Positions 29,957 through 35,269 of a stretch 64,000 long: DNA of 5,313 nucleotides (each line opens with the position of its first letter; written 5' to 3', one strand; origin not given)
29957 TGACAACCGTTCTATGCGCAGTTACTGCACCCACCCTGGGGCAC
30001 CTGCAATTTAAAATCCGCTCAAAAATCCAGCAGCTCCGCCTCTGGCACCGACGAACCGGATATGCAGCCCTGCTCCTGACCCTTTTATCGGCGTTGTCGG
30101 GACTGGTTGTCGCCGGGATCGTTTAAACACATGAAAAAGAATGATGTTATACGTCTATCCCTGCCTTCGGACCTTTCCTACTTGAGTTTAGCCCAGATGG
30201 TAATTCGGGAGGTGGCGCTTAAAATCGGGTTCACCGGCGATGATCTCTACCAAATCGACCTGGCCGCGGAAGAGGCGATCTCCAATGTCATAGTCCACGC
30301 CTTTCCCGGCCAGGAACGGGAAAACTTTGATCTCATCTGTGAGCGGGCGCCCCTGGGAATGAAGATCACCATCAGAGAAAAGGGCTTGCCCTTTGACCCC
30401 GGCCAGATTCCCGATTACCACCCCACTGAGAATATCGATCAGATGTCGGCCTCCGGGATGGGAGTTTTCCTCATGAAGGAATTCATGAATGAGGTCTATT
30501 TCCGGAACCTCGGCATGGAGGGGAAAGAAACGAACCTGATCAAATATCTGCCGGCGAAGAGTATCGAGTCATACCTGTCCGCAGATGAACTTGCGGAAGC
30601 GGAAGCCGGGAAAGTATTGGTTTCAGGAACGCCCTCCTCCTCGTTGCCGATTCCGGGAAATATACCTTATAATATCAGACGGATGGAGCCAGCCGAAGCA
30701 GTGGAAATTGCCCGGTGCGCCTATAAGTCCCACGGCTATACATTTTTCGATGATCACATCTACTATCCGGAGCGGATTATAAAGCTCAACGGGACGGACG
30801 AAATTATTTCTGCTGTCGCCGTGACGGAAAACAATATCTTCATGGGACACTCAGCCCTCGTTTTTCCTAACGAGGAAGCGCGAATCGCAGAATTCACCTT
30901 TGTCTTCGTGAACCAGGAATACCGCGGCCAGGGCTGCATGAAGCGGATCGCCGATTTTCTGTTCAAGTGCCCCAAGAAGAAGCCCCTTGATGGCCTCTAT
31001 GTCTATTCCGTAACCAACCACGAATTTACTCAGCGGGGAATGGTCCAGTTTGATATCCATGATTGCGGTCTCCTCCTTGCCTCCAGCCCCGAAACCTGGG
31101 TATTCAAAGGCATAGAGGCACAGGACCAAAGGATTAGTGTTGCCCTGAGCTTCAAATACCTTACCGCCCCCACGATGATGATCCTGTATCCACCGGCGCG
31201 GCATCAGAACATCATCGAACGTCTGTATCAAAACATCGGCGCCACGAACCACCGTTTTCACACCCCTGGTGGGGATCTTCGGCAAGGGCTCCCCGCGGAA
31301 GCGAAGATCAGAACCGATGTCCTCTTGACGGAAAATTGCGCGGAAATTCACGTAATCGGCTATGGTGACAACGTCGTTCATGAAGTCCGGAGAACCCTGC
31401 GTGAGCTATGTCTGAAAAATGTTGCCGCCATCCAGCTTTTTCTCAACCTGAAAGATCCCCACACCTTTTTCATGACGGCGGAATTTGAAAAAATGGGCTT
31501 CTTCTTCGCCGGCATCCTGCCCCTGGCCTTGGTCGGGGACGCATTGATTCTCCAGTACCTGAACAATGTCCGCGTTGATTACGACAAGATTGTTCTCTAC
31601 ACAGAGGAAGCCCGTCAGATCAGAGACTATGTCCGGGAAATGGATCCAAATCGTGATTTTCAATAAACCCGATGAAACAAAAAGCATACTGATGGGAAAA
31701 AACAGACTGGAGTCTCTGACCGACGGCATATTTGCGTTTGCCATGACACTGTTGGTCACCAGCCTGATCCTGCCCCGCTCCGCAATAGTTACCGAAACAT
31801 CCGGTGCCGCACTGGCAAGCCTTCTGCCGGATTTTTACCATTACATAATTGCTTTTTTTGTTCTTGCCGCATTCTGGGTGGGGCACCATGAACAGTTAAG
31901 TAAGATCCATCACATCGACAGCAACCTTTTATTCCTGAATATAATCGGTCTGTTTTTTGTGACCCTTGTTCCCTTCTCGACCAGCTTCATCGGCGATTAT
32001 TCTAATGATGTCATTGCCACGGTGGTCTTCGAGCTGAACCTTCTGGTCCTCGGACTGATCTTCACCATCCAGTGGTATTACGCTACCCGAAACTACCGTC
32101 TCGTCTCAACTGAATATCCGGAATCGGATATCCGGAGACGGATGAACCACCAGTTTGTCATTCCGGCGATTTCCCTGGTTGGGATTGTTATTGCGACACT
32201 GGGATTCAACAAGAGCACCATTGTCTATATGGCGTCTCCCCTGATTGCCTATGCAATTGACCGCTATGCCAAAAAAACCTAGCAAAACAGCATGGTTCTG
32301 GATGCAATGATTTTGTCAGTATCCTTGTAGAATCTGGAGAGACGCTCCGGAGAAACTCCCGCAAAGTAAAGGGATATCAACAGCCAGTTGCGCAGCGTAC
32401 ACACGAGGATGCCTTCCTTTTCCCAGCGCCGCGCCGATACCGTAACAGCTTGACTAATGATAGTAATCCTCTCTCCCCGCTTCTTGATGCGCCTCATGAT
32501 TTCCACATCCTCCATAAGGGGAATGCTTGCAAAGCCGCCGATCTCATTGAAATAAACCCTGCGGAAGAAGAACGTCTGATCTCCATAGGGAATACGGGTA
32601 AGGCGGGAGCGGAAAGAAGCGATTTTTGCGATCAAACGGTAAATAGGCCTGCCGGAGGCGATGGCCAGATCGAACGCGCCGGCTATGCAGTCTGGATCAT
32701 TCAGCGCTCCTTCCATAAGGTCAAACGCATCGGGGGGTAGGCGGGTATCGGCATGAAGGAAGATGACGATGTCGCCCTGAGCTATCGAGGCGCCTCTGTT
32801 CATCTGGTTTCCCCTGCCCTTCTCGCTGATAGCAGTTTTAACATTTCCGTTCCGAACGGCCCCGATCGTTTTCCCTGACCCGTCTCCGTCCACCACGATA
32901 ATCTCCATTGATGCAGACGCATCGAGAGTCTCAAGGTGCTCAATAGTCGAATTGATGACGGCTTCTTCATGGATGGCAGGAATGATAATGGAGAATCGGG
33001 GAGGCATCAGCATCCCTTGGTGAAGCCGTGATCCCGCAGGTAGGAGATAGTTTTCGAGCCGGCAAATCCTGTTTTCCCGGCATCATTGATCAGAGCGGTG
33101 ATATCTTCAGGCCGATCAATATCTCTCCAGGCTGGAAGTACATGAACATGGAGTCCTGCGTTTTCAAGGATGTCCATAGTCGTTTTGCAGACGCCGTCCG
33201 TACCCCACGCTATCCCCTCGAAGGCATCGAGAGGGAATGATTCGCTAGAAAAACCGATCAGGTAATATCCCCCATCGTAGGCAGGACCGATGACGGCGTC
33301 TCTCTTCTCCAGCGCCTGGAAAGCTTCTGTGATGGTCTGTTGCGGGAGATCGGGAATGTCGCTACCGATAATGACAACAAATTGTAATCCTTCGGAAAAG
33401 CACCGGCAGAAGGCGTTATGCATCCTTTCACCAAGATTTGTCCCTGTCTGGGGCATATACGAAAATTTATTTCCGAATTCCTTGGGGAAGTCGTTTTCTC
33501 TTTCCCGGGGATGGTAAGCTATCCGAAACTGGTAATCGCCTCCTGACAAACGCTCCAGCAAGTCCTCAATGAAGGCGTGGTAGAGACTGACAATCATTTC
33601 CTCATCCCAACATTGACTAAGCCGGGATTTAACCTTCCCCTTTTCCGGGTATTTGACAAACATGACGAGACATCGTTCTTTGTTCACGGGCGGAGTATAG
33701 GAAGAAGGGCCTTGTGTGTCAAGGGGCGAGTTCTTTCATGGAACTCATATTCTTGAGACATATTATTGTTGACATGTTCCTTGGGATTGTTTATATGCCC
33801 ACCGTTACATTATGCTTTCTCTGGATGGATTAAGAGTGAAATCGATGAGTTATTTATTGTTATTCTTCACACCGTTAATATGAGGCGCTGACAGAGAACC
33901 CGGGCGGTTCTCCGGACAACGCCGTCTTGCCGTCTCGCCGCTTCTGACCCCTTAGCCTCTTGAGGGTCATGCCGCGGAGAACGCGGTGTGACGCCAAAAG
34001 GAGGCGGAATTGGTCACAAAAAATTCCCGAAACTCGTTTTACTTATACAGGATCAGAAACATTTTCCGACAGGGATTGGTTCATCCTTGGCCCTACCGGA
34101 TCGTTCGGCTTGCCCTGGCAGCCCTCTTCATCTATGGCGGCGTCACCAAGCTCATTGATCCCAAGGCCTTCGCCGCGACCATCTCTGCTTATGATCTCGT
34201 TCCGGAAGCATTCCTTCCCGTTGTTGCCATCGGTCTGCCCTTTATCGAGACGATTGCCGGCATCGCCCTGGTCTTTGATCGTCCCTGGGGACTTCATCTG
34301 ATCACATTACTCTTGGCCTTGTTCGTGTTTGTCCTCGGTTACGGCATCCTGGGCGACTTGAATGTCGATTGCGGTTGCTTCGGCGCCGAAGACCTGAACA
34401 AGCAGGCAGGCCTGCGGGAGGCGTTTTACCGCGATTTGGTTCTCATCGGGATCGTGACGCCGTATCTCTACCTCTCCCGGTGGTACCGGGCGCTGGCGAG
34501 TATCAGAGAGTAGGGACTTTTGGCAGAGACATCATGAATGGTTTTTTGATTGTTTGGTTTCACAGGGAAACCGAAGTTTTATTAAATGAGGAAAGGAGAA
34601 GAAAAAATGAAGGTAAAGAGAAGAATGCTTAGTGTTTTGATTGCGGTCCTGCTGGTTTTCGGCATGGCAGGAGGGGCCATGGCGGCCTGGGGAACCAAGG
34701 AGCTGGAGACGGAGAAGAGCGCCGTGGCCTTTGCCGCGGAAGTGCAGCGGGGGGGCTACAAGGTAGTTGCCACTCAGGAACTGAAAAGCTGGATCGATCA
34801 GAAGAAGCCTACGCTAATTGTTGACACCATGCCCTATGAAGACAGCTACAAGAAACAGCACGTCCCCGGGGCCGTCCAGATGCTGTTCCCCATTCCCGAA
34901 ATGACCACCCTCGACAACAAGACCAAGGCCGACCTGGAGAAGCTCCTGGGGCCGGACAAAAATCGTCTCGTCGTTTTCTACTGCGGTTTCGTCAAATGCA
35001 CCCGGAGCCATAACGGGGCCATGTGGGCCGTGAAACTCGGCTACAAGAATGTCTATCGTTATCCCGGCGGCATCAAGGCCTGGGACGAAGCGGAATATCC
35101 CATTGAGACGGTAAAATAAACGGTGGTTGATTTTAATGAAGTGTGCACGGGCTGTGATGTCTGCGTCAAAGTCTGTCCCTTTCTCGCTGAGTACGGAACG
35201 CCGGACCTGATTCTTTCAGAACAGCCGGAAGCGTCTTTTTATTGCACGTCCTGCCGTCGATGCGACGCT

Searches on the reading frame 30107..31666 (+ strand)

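Call 10: search_protein_families(library=pfam, proteins=[window:30107-31666:+], max_evalue=0.001)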
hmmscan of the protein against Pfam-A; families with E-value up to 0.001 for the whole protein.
window:30107-31666:+ (519 aa): 1 family
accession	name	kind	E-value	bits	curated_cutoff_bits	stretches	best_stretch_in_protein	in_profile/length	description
PF13581.12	HATPase_c_2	-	2.4e-21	76.5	27.4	1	19-146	1-127/127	Histidine kinase-like ATPase domain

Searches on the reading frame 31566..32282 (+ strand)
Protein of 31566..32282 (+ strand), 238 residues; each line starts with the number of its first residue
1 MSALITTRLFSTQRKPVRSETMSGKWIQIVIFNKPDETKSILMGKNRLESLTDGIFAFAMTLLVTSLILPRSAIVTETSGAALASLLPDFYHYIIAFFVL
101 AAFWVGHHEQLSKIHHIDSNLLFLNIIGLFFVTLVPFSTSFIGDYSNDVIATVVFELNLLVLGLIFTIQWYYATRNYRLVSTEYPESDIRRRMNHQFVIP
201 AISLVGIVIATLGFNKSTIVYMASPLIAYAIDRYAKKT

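Call 10: search_protein_families(library=pfam, proteins=[window:31566-32282:+], max_evalue=0.001)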
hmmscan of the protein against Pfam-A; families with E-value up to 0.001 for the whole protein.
window:31566-32282:+ (238 aa): 1 family
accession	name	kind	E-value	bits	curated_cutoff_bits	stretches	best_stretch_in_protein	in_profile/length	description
PF06736.16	TMEM175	-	3.9e-24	85.4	25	1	47-136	1-88/88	Endosomal/lysosomal potassium channel TMEM175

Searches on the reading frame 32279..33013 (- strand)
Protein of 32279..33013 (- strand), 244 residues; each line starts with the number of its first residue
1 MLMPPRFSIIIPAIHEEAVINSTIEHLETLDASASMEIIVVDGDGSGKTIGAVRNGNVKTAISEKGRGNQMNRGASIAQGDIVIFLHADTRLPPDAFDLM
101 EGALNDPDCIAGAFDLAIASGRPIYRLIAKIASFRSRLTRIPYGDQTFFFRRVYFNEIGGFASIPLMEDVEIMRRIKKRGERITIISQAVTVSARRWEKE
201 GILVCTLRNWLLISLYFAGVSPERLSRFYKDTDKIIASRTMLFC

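Call 10: search_protein_families(library=pfam, proteins=[window:32279-33013:-], max_evalue=0.001)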
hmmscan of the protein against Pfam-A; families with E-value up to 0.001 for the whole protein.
window:32279-33013:- (244 aa): 5 families
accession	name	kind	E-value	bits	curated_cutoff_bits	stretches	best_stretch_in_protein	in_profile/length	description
PF00535.33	Glycos_transf_2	-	2.9e-13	50.6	23.3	1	8-152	1-147/168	Glycosyl transferase family 2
PF13641.12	Glyco_tranf_2_3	-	7.6e-10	39.6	27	1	5-195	1-213/230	Glycosyltransferase like family 2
PF10111.15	Glyco_tranf_2_2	-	3.2e-09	37.1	27.3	1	8-100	1-102/276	Glycosyltransferase like family 2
PF13632.12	Glyco_trans_2_3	-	4.5e-05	23.8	27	1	82-189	1-119/198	Glycosyl transferase family group 2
PF13506.12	Glyco_transf_21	-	0.00011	22.2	21.7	0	68-191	19-152/174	Glycosyl transferase family 21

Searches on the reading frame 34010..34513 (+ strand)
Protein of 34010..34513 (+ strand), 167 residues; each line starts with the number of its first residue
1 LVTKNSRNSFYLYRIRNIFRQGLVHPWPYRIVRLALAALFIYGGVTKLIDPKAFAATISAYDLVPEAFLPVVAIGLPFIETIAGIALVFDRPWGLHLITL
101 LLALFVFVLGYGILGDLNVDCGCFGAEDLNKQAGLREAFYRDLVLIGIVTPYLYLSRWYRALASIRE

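Call 104: search_protein_families(library=pfam, proteins=[window:34010-34513:+], max_evalue=0.05)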
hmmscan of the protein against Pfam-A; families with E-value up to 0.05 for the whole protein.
window:34010-34513:+ (167 aa): 3 families
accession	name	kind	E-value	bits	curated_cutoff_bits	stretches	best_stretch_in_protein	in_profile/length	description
PF07291.16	MauE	-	7.9e-29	101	27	1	27-150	3-123/128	Methylamine utilisation protein MauE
PF07681.17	DoxX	-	1.5e-05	25.9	23.6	1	31-108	4-78/85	DoxX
PF13564.11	DoxX_2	-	0.0023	18.5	26.3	1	31-103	1-68/103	DoxX-like family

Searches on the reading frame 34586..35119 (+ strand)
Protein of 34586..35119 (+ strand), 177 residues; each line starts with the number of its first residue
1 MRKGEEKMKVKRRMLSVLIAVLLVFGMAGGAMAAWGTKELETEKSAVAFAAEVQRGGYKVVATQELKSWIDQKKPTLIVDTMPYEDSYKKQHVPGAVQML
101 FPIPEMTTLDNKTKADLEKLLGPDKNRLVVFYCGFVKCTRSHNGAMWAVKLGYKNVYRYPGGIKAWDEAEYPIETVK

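Call 104: search_protein_families(library=pfam, proteins=[window:34586-35119:+], max_evalue=0.05)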
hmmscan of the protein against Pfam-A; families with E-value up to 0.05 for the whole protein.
window:34586-35119:+ (177 aa): 1 family
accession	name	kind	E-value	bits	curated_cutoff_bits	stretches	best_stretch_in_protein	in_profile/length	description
PF00581.25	Rhodanese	-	1.1e-18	68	22.2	1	63-168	2-101/102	Rhodanese-like domain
